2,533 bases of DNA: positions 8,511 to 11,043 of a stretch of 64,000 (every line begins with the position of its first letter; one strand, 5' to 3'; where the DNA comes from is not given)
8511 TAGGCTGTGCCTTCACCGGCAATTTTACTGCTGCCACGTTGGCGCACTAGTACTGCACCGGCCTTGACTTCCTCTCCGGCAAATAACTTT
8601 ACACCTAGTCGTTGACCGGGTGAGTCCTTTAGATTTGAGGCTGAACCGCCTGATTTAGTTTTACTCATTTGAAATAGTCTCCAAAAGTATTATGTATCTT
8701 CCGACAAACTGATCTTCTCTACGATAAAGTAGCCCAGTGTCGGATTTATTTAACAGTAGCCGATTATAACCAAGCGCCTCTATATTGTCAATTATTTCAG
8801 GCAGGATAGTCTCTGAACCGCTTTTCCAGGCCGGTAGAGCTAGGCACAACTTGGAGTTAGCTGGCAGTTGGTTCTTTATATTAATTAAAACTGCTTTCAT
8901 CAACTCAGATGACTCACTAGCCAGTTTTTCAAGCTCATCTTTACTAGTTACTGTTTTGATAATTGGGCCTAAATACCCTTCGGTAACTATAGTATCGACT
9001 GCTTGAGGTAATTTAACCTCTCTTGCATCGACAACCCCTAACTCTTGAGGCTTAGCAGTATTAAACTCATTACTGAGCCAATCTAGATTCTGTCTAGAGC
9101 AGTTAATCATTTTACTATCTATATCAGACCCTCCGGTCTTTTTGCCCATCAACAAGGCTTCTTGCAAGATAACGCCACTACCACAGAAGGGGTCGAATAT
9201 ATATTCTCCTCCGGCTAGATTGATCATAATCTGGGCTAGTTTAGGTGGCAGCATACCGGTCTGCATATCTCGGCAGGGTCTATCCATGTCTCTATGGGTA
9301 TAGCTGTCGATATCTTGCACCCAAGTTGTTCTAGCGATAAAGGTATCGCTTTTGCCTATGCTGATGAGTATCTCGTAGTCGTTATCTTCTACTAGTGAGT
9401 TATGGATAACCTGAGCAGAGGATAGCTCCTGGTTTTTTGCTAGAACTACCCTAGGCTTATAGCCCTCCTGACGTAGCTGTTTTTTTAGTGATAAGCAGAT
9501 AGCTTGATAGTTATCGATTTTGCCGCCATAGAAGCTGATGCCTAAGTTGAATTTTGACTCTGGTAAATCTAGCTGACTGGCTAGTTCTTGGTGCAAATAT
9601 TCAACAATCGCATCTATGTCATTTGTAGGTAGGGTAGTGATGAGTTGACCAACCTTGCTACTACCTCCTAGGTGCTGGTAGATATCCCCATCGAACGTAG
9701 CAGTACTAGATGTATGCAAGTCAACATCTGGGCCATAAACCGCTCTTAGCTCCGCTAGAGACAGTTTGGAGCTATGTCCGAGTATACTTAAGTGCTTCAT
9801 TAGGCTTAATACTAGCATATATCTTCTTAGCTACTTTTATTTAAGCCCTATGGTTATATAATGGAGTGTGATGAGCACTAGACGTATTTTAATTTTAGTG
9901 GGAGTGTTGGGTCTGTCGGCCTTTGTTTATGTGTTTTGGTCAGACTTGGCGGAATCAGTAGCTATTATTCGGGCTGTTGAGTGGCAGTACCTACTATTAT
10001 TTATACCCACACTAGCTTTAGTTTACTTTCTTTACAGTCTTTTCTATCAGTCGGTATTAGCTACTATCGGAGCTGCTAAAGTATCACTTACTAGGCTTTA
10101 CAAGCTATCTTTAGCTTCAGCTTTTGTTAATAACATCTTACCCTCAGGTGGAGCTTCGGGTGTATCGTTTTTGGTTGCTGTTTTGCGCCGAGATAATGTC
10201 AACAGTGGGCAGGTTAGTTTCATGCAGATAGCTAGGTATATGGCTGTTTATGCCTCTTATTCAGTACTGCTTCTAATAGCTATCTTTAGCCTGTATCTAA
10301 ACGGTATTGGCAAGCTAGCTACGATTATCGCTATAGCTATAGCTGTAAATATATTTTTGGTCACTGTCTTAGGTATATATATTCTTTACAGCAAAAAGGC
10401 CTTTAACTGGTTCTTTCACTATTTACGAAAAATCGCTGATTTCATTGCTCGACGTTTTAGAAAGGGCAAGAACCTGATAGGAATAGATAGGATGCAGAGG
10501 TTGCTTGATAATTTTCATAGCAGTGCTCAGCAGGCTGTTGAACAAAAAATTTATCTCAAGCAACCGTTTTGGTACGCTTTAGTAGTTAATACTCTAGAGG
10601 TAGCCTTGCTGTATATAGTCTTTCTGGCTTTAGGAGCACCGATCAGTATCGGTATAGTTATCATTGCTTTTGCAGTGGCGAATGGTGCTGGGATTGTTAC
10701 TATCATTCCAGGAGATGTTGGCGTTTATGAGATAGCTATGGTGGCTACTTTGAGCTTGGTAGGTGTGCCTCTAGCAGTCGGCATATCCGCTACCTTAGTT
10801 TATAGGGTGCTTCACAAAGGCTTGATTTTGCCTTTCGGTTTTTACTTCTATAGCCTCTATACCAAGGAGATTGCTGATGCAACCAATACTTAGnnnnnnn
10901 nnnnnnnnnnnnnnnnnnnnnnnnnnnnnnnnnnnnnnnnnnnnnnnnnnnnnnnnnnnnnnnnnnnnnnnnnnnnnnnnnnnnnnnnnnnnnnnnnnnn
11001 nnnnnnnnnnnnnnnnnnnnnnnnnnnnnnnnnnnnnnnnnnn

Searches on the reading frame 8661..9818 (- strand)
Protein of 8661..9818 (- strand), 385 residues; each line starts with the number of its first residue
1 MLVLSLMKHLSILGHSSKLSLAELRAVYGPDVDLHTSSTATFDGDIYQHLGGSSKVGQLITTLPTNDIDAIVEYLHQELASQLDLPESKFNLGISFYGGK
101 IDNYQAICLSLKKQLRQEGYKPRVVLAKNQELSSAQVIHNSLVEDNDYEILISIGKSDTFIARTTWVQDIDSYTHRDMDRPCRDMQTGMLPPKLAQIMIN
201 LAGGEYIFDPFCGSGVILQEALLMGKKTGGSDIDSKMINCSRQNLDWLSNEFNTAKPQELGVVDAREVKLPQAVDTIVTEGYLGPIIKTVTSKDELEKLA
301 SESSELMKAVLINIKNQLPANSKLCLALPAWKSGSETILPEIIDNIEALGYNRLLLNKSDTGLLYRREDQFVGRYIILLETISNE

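Call 83: search_protein_families(library=pfam, proteins=[window:8661-9818:-], max_evalue=0.0001)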
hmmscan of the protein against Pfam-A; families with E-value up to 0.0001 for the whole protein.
window:8661-9818:- (385 aa): 2 families
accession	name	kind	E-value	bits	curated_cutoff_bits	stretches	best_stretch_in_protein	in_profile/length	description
PF01170.24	UPF0020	-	1.9e-12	47.7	22.3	1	185-311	6-156/197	RMKL-like, methyltransferase domain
PF01555.25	N6_N4_Mtase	-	3e-05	24.5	26.7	1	180-239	159-217/221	DNA methylase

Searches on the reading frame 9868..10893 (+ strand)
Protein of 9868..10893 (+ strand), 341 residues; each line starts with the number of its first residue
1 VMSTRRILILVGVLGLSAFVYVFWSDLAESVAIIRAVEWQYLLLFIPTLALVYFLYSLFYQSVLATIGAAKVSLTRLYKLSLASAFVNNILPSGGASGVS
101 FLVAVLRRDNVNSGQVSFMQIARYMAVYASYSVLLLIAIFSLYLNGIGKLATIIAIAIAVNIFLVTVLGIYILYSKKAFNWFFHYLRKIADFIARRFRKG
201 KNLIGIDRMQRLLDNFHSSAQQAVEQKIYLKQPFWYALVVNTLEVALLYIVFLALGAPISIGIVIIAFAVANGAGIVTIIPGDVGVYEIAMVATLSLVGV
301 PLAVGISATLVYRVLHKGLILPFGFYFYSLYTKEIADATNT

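Call 83: search_protein_families(library=pfam, proteins=[window:9868-10893:+], max_evalue=0.0001)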
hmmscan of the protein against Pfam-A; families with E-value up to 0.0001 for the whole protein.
window:9868-10893:+ (341 aa): 1 family
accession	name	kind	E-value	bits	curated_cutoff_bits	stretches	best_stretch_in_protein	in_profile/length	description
PF03706.18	LPG_synthase_TM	-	2.7e-29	103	33.4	1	14-316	6-294/302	Lysylphosphatidylglycerol synthase TM region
